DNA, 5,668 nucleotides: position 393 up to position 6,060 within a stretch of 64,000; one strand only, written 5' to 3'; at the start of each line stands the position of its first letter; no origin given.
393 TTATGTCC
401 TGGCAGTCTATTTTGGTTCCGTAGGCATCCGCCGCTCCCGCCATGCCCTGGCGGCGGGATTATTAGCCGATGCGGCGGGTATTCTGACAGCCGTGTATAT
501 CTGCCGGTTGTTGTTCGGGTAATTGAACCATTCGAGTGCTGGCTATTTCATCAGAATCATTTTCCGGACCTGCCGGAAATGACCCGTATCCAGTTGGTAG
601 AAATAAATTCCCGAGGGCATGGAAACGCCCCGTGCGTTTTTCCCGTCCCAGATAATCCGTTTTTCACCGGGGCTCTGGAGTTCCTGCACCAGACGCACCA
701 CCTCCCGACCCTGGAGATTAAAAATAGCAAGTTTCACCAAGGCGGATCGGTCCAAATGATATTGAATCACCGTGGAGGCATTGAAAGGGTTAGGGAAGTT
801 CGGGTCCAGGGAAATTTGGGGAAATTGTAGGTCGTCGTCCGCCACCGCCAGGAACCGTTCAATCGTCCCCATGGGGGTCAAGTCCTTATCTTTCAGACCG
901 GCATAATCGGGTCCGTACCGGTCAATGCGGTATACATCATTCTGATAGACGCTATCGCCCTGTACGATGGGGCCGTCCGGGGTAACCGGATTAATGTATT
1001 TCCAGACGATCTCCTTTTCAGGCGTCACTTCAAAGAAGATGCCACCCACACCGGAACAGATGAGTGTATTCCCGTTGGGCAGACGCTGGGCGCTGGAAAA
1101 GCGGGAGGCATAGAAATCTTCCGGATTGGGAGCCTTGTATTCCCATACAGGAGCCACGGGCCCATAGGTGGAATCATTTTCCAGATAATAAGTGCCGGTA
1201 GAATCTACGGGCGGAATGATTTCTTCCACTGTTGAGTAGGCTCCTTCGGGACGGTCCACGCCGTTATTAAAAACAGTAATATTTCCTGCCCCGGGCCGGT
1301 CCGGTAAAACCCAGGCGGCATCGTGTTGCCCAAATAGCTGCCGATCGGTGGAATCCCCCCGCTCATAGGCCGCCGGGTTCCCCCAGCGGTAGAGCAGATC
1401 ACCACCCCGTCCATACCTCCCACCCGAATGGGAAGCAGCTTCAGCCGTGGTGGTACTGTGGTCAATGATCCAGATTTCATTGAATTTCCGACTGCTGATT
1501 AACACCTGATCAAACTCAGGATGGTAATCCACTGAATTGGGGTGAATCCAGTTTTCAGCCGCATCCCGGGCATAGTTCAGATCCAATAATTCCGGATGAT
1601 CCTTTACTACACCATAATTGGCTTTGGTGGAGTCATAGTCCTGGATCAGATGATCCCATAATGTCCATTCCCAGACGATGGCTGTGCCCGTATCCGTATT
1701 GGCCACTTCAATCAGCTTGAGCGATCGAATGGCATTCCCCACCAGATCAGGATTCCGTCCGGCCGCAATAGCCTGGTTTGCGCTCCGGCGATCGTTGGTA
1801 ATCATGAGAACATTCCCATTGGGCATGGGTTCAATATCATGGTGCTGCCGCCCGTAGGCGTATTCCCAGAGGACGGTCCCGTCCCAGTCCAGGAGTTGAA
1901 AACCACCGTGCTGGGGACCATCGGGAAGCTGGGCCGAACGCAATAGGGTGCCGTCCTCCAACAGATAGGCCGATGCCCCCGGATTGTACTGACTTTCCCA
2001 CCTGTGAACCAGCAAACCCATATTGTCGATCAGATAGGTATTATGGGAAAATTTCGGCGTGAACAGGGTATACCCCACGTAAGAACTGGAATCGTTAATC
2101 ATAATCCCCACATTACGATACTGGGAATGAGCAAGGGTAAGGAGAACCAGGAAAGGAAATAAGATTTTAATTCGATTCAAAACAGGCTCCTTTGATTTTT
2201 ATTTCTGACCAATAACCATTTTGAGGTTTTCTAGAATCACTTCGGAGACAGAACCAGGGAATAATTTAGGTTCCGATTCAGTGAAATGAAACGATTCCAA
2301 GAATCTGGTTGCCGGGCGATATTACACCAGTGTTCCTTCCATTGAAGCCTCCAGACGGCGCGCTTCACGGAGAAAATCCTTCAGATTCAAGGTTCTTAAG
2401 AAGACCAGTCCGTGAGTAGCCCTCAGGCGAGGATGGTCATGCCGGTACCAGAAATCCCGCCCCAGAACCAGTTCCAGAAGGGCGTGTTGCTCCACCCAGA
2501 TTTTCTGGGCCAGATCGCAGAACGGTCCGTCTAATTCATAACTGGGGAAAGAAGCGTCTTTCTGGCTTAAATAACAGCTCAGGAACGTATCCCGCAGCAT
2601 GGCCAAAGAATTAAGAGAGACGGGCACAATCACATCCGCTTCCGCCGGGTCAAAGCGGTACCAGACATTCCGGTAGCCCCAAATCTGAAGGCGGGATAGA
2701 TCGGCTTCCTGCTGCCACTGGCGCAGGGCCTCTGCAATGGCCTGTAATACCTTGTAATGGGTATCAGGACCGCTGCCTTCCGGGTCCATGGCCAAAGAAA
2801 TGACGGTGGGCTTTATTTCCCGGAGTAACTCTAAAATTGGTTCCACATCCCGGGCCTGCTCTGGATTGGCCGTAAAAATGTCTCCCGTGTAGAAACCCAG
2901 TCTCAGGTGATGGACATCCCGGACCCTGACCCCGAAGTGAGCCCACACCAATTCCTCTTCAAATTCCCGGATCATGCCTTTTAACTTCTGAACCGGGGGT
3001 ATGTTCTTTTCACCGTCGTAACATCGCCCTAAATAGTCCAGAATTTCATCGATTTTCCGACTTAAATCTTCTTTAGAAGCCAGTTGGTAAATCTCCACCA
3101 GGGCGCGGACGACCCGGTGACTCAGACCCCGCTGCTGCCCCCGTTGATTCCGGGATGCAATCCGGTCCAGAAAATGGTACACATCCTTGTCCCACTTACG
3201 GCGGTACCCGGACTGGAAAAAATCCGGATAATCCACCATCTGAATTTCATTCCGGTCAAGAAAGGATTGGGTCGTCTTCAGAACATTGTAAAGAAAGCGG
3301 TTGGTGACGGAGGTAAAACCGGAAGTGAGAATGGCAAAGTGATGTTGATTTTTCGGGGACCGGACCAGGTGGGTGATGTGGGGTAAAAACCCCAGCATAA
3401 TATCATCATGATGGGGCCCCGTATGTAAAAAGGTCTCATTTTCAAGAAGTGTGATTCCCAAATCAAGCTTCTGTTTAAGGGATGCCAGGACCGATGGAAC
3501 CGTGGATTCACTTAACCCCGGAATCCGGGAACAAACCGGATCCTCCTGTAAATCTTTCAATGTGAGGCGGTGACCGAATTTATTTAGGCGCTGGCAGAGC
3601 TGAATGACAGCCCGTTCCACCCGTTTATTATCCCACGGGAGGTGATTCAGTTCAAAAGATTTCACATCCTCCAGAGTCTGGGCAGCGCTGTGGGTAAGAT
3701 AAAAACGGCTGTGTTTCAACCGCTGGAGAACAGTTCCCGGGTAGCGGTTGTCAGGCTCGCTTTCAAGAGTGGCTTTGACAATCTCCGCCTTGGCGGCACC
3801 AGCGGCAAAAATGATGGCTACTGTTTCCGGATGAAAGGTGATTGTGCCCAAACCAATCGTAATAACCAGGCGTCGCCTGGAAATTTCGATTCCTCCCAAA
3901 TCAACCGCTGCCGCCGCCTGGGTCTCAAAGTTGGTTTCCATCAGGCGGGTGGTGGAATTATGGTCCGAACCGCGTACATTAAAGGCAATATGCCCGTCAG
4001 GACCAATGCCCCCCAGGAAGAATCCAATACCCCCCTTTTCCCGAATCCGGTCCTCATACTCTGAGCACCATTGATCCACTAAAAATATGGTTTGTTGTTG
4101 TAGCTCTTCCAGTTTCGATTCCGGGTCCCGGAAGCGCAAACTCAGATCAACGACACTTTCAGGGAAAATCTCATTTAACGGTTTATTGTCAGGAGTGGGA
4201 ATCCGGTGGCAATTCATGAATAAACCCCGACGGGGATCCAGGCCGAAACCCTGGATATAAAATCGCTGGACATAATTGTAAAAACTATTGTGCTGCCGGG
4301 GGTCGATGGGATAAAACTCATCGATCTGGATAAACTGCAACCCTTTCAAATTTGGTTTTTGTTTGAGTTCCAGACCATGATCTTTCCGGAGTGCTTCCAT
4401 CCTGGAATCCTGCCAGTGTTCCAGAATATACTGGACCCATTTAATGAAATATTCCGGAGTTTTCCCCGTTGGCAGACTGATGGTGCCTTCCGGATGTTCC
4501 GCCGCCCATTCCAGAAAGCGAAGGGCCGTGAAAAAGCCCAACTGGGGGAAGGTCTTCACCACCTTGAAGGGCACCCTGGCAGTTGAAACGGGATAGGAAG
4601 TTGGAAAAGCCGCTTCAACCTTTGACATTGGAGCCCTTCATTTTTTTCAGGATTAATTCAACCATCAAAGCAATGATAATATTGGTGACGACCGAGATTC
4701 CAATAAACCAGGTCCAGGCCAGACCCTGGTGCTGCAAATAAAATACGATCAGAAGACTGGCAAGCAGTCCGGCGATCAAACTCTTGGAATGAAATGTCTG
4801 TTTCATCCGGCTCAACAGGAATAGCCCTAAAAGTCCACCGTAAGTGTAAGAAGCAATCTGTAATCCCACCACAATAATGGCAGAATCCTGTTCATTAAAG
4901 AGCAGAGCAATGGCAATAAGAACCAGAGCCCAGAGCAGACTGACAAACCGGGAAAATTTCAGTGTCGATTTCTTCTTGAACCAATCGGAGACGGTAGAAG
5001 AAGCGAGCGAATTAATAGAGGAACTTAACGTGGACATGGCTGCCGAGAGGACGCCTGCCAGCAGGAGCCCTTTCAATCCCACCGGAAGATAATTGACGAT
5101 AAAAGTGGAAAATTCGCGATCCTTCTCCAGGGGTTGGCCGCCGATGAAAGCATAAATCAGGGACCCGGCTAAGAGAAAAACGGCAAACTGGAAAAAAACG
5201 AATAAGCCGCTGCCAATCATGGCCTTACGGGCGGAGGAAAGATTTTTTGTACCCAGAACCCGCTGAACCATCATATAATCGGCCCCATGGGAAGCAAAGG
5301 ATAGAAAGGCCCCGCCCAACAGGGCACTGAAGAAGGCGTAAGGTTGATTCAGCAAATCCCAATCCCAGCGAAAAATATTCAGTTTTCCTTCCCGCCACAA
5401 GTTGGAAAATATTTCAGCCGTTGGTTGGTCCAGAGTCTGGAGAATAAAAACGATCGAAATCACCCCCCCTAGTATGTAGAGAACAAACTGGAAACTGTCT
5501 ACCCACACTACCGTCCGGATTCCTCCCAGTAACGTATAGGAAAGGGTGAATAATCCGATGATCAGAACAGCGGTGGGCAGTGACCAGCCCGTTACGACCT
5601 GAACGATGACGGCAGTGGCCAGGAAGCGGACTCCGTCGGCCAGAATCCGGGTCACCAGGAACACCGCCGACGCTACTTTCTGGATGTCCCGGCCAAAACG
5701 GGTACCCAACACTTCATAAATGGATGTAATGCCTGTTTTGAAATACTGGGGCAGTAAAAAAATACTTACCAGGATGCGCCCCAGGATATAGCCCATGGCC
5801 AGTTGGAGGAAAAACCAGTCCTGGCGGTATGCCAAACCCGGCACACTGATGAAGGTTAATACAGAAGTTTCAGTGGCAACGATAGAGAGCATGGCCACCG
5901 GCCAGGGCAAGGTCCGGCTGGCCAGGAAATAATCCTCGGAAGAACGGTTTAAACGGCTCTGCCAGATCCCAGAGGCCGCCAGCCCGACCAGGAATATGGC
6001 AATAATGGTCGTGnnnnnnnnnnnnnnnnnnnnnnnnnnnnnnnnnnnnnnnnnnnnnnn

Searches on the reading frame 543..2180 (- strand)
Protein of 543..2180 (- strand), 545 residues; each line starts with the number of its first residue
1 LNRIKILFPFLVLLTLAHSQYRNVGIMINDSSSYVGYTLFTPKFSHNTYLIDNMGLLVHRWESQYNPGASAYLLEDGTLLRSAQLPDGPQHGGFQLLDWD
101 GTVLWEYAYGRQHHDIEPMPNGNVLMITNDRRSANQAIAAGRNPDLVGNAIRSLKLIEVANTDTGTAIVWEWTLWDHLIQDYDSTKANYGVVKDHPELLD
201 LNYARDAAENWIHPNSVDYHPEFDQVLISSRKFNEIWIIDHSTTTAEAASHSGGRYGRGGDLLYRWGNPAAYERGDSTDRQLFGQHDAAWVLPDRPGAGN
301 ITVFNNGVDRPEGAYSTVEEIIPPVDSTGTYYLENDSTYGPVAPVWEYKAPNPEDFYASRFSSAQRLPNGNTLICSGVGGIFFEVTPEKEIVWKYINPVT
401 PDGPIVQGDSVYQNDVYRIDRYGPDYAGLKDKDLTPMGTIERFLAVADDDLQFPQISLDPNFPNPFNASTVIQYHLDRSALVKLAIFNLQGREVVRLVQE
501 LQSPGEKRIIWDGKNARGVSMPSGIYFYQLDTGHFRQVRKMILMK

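Call 26: search_protein_families(library=pfam, proteins=[window:543-2180:-], max_evalue=0.00001)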
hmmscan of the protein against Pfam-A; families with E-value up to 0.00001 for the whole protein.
window:543-2180:- (545 aa): 3 families
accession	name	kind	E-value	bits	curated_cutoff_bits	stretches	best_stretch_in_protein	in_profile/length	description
PF05935.17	Arylsulfotrans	-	8.3e-25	88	24.2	1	43-388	25-344/374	Arylsulfotransferase (ASST)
PF14269.12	Arylsulfotran_2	-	1.2e-09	38.4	27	1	73-397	4-300/301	Arylsulfotransferase (ASST)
PF13860.13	FlgD_ig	-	9.8e-08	32.3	27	1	470-528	12-71/79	FlgD Ig-like domain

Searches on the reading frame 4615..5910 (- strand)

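Call 26: search_protein_families(library=pfam, proteins=[window:4615-5910:-], max_evalue=0.00001)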
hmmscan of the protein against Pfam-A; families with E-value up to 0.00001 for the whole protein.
window:4615-5910:- (431 aa): 1 family
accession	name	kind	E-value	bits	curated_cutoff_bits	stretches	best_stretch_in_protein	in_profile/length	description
PF00474.23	SSF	-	2.5e-27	96.2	22.8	1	3-377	10-398/406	Sodium:solute symporter family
